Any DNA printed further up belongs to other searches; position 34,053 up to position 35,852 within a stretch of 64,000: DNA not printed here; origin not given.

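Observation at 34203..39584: Single ~1790-aa polypeptide fusing two different GT-C glycosyltransferase domains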

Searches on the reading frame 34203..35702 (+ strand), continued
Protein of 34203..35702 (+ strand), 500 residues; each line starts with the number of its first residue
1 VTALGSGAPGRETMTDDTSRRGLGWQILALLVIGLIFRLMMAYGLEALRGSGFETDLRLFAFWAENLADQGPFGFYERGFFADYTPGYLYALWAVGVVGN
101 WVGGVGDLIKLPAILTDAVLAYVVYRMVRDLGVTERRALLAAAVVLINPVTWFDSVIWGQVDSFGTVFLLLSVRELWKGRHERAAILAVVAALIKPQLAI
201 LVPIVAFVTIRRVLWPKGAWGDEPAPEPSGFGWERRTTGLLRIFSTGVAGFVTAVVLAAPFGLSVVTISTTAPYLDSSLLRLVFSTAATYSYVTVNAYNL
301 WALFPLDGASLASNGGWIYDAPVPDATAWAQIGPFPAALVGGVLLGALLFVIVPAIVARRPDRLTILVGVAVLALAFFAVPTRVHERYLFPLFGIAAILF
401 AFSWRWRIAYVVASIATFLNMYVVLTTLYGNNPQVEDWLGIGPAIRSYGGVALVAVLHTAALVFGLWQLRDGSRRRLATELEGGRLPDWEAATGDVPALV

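Call 28: find_encoding_contigs(protein=P0297, flank=8000, max_places=2)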
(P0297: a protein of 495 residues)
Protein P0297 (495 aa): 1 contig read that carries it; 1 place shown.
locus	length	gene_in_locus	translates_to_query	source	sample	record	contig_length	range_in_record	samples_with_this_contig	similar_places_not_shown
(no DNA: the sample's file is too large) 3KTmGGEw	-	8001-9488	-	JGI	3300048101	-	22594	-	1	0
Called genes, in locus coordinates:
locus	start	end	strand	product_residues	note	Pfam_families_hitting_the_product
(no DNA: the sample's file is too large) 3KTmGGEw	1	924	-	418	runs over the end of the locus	PF00930:DPPIV_N (faint), PF26549:Tricorn_N, PF26550:Tricorn_2nd, PF07676:PD40 (weak)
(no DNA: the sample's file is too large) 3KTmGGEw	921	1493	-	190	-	PF07638:Sigma70_ECF (weak), PF04542:Sigma70_r2, PF08281:Sigma70_r4_2, PF04545:Sigma70_r4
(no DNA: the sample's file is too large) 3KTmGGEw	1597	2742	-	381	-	PF01594:AI-2E_transport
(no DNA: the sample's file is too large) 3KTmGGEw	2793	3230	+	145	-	-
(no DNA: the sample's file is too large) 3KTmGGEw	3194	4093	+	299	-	PF00800:PDT, PF01842:ACT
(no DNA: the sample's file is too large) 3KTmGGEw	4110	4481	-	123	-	PF01741:MscL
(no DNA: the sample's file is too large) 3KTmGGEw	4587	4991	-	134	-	PF14520:HHH_5 (weak), PF14229:DUF4332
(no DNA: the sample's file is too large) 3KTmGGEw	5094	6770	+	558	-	PF01935:DUF87 (weak), PF05872:HerA_C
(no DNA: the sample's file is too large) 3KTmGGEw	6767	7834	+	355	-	-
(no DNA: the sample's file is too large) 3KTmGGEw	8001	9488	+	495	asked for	-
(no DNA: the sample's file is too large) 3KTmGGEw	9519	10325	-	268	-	PF03976:PPK2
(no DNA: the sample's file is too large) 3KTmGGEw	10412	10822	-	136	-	-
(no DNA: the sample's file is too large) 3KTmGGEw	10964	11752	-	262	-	PF01186:Lysyl_oxidase (faint)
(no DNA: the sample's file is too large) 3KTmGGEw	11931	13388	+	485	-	PF00171:Aldedh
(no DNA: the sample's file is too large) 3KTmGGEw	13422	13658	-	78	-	-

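Call 61: search_protein_families(library=pfam, alignment_id=A1, max_evalue=0.01)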
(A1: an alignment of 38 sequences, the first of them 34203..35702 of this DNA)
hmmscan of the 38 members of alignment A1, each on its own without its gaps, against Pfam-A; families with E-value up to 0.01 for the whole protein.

A. member 1, window:34203-35702:+ (500 aa): 2 families
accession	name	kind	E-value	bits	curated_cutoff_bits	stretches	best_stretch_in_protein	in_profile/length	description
PF09594.16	GT87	-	8e-06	26.2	25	1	112-205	26-122/237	Glycosyltransferase family 87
PF03155.21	Alg6_Alg8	-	0.00096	18.7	25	0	113-264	92-231/482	ALG6, ALG8 glycosyltransferase family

B. families by the number of members that match (of 38 scanned): 5 families
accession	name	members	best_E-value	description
PF09594.16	GT87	22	2.5e-06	Glycosyltransferase family 87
PF03155.21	Alg6_Alg8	9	0.00022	ALG6, ALG8 glycosyltransferase family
PF15971.10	Mannosyl_trans4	3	0.00074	DolP-mannose mannosyltransferase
PF13231.12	PMT_2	1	0.00028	Dolichyl-phosphate-mannose-protein mannosyltransferase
PF06728.19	PIG-U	1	0.00075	GPI transamidase subunit PIG-U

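Call 64: find_encoding_contigs(protein=P0306, flank=8000, max_places=2)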
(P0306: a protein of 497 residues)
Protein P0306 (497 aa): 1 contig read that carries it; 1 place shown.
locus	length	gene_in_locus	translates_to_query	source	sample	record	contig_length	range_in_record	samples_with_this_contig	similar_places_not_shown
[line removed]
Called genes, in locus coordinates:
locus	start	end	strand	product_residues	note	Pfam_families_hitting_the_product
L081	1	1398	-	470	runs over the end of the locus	-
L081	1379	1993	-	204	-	PF00535:Glycos_transf_2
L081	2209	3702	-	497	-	-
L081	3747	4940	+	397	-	PF04188:Mannosyl_trans2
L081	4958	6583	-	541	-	PF11028:TMEM260_N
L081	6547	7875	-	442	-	-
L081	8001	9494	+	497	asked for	-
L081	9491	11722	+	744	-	?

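Call 65: find_encoding_contigs(protein=P0303, flank=8000, max_places=2)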
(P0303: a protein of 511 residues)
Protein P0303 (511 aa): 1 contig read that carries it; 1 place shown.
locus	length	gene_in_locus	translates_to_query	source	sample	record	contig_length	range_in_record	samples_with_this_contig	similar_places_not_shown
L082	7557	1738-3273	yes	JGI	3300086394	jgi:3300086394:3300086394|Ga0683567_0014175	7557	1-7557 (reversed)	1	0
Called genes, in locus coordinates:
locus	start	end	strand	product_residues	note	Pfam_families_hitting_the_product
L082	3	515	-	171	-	?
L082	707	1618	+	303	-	PF00535:Glycos_transf_2, PF10111:Glyco_tranf_2_2 (faint), PF13641:Glyco_tranf_2_3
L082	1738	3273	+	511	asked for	-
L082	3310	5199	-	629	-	PF13229:Beta_helix (weak)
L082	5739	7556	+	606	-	?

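Call 75: search_protein_families(library=ncbifam, proteins=[window:34203-35702:+], max_evalue=1)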
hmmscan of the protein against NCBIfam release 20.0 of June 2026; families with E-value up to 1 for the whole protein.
window:34203-35702:+ (500 aa): 0 families
